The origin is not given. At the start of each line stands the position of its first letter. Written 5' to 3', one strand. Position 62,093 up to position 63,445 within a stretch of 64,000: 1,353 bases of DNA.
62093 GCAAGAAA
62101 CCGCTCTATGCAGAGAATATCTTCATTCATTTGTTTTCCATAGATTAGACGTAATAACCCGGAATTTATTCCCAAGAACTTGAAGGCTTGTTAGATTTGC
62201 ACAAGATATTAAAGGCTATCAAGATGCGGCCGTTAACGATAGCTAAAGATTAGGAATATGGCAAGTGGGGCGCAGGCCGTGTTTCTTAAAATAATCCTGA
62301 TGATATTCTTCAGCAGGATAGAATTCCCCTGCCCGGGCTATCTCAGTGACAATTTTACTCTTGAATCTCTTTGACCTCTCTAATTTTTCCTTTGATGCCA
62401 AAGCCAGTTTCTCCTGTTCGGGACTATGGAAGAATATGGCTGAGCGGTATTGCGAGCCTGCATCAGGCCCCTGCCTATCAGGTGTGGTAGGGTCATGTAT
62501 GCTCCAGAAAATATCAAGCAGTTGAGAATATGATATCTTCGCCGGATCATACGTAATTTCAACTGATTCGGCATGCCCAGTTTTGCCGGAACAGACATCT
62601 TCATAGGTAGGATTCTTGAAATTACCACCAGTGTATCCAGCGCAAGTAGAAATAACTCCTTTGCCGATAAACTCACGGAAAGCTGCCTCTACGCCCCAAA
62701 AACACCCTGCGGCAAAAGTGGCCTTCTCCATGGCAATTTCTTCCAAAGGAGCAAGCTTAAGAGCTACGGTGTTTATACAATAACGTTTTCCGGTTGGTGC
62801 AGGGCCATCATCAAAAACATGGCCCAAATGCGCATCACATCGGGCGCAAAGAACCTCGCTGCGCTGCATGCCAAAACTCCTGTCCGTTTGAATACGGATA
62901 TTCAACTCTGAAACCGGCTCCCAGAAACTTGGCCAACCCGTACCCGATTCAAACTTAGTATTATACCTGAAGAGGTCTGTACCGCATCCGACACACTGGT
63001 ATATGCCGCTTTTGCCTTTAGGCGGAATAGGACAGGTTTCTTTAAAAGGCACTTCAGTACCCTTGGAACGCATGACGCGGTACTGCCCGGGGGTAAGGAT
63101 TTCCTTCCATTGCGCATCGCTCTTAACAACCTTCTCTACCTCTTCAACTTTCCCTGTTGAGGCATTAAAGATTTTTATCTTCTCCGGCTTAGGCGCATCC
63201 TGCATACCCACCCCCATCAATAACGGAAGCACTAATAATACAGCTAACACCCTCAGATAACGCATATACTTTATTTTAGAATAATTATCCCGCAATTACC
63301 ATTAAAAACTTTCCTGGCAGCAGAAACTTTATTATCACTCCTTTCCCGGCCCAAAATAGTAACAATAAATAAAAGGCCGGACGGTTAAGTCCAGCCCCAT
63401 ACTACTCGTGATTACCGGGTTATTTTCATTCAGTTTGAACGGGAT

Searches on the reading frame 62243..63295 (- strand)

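Call 82: search_protein_families(library=pfam, proteins=[window:62243-63295:-], max_evalue=0.0001)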
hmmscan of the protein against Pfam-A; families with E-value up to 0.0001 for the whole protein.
window:62243-63295:- (350 aa): 2 families
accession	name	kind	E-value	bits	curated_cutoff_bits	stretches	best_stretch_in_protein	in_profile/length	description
PF01625.27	PMSR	-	3.5e-64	216.1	23.7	1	191-342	1-150/153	Peptide methionine sulfoxide reductase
PF01641.26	SelR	-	7.4e-45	152.1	24.9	1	67-182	1-115/116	SelR domain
